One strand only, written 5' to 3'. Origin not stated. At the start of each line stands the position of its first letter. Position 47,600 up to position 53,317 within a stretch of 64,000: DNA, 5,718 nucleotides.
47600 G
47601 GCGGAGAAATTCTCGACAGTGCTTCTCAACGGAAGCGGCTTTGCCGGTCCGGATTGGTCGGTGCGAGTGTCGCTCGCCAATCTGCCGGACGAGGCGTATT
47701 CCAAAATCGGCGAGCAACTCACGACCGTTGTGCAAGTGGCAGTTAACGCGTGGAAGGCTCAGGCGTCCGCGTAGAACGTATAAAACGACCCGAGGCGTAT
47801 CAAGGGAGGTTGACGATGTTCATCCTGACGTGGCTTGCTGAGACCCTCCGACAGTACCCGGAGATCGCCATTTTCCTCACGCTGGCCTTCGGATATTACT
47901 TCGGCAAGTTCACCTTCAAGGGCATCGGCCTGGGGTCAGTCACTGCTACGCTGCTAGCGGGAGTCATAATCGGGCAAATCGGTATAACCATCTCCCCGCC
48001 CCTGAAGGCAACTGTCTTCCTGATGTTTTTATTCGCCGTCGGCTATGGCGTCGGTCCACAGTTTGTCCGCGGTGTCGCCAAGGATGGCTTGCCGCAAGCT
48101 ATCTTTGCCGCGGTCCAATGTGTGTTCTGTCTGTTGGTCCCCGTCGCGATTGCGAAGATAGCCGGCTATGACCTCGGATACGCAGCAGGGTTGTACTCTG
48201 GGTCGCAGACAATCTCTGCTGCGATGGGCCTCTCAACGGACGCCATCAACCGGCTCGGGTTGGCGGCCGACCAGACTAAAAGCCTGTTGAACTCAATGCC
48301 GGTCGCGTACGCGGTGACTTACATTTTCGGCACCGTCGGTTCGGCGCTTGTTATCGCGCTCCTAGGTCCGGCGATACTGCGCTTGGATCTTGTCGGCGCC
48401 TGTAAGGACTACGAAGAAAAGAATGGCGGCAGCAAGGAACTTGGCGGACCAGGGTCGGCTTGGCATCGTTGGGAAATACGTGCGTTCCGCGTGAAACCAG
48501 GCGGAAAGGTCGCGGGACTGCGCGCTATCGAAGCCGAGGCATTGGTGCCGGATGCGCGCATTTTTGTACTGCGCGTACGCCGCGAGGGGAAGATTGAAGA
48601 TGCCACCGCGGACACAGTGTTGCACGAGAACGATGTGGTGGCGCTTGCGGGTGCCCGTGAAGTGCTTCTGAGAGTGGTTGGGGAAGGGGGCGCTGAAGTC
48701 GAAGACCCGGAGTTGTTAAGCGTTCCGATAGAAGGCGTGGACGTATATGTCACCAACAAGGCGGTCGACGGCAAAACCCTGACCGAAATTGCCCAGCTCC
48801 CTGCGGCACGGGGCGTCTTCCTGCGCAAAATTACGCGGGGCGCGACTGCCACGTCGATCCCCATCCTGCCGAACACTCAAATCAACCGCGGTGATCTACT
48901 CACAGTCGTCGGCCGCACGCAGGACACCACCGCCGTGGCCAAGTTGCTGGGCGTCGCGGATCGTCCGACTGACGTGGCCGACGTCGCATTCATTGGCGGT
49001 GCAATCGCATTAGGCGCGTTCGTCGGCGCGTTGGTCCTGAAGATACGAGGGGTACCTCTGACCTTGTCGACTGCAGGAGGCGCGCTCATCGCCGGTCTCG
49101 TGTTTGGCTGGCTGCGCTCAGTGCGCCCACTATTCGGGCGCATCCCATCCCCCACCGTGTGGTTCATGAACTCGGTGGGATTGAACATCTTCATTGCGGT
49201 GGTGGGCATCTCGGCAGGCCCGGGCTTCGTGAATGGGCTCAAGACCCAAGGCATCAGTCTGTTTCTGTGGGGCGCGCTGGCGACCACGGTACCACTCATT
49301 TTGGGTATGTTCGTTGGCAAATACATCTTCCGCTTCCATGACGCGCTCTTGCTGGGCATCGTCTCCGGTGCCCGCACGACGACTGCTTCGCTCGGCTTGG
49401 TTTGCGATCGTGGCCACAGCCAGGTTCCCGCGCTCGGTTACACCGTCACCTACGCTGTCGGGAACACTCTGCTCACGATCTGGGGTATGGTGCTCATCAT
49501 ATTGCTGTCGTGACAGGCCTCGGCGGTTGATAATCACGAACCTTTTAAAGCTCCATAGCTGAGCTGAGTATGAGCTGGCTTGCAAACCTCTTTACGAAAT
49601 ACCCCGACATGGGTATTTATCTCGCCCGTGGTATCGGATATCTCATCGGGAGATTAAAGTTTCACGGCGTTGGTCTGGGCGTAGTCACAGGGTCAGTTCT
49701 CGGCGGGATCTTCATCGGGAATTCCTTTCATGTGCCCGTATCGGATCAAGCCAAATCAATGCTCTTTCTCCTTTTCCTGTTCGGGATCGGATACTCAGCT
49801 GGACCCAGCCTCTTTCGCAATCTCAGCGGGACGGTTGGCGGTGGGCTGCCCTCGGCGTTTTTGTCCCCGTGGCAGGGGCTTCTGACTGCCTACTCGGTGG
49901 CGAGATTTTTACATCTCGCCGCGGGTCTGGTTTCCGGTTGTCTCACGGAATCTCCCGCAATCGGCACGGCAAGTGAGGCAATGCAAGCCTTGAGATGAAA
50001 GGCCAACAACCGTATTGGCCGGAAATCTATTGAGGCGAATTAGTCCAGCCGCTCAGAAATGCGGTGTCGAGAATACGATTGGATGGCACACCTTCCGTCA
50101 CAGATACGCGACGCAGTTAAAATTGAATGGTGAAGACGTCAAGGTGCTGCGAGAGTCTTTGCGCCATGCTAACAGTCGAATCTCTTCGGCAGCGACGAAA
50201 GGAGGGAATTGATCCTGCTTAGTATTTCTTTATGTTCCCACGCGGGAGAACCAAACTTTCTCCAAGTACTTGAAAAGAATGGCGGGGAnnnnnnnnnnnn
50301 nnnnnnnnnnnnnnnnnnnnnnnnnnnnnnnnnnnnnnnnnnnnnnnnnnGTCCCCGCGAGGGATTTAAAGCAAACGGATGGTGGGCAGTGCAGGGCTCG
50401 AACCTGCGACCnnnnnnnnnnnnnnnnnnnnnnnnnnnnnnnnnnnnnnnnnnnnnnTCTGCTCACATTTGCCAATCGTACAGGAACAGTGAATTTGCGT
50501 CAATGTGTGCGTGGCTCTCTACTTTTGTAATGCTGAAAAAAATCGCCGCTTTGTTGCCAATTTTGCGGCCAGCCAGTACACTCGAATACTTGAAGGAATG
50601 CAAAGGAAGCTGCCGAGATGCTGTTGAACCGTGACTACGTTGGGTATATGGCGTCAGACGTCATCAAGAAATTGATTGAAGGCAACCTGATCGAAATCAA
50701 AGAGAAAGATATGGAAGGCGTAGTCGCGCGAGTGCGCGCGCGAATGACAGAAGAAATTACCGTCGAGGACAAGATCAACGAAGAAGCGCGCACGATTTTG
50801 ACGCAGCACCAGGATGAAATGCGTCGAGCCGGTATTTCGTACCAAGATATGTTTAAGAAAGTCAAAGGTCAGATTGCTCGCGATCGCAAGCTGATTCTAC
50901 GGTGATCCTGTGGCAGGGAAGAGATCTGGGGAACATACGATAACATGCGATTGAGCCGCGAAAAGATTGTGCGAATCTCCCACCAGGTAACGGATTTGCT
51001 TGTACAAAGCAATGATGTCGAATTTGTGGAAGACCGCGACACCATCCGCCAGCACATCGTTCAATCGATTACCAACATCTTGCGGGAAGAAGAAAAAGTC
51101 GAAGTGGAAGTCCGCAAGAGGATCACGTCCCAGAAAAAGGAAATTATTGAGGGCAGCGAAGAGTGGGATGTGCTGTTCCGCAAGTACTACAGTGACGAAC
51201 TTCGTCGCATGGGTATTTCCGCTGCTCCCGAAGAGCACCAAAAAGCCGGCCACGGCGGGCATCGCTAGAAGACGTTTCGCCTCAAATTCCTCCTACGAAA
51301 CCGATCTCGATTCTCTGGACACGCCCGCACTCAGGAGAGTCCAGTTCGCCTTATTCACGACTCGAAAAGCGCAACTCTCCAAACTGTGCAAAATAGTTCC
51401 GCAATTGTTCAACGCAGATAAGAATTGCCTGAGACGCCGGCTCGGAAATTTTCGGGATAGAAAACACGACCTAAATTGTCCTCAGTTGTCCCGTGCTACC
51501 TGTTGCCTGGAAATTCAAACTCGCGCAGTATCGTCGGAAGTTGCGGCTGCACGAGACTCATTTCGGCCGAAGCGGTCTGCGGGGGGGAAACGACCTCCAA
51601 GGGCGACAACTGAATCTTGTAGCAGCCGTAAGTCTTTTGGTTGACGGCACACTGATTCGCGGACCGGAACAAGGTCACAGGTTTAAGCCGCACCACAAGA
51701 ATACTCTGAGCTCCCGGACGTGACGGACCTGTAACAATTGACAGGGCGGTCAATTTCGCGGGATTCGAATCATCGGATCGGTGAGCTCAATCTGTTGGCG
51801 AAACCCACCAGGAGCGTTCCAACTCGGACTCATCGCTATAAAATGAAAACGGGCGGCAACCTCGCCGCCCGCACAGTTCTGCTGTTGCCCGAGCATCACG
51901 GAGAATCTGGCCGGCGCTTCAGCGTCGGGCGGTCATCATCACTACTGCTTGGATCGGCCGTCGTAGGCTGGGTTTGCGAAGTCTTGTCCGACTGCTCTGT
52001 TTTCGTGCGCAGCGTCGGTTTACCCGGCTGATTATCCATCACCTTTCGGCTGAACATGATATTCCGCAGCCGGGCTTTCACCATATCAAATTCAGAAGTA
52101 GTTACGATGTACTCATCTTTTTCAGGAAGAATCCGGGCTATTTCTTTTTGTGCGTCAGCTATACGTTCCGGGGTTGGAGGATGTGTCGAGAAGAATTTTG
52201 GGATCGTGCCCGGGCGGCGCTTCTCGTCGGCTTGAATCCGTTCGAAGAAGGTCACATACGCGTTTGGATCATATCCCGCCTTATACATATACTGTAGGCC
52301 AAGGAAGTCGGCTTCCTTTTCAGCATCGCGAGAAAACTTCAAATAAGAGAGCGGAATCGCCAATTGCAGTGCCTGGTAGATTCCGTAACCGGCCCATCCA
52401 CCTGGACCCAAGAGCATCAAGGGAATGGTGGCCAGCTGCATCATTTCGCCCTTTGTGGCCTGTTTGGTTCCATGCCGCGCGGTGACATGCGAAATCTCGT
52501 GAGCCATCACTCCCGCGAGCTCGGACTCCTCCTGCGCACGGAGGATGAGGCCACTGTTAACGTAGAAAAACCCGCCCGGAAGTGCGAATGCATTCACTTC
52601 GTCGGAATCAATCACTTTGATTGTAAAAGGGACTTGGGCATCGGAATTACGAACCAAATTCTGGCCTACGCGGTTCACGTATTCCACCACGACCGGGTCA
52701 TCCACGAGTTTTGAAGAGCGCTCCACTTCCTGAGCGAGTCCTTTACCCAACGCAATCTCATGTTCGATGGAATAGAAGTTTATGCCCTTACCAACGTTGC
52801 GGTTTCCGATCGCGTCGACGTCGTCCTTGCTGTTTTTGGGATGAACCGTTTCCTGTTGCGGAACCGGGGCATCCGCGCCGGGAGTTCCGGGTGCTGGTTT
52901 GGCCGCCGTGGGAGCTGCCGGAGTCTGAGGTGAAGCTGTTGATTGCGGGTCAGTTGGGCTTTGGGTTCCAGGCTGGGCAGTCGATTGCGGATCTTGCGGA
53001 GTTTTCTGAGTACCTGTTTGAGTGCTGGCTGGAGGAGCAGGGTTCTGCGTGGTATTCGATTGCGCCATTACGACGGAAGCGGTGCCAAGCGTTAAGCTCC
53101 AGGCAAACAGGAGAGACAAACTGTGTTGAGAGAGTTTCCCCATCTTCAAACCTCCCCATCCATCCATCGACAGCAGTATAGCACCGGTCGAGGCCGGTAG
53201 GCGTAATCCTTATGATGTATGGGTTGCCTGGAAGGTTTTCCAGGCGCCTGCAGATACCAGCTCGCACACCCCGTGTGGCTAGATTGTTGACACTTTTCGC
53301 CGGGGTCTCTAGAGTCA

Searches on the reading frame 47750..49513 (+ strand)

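Call 33: search_protein_families(library=ncbifam, proteins=[window:47750-49513:+])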
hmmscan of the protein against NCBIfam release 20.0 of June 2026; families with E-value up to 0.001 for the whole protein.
window:47750-49513:+ (587 aa): 5 families
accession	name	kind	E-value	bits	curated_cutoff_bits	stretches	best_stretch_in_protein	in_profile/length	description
TIGR03802.1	Asp_Ala_antiprt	equivalog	3.6e-196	653.2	546.95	1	28-586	2-562/562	aspartate-alanine antiporter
NF003440.0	PRK04972.1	equivalog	1.6e-79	268.1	645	1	30-585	6-556/561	aspartate:alanine antiporter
NF003007.0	PRK03818.1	equivalog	3.7e-53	180.9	449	1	43-586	13-549/553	putative transporter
TIGR01625.1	YidE_YbjL_dupl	subfamily_domain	4.2e-39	133.8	71.95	2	419-569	1-153/154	AspT/YidE/YbjL antiporter duplication domain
NF007039.0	PRK09496.3-2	equivalog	0.00011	21.2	293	0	337-418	162-238/446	Trk system potassium transporter TrkA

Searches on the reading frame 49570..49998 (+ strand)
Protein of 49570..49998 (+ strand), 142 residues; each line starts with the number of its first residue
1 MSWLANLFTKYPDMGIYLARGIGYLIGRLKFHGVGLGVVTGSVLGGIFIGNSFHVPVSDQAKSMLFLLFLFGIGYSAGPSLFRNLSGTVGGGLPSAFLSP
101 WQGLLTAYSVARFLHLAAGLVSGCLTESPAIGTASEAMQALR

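Call 33: search_protein_families(library=ncbifam, proteins=[window:49570-49998:+])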
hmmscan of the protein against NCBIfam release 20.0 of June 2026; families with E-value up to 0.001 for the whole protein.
window:49570-49998:+ (142 aa): 4 families
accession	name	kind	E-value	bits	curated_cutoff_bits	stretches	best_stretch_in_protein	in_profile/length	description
TIGR03802.1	Asp_Ala_antiprt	equivalog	1e-29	103.7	546.95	1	3-141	2-143/562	aspartate-alanine antiporter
NF003440.0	PRK04972.1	equivalog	5e-08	32.1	645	1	6-138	7-142/561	aspartate:alanine antiporter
TIGR01625.1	YidE_YbjL_dupl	subfamily_domain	2.9e-07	30.4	71.95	1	22-139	3-139/154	AspT/YidE/YbjL antiporter duplication domain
NF003007.0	PRK03818.1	equivalog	3.4e-07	29.2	449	1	21-141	16-146/553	putative transporter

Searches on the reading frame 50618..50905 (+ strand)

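Call 50: search_protein_families(library=pfam, proteins=[window:50618-50905:+])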
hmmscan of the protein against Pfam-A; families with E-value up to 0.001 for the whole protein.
window:50618-50905:+ (95 aa): 1 family
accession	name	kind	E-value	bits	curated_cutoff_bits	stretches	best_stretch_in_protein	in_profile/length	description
PF04368.18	DUF507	-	1.1e-11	45.4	24.7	1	1-94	1-93/182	Protein of unknown function (DUF507)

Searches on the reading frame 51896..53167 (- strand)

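Call 50: search_protein_families(library=pfam, proteins=[window:51896-53167:-])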
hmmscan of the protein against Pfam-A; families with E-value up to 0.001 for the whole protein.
window:51896-53167:- (423 aa): 1 family
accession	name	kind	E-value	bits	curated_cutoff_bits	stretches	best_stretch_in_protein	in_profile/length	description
PF01435.24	Peptidase_M48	-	2.3e-36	125.8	20.3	1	162-342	5-185/186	Peptidase family M48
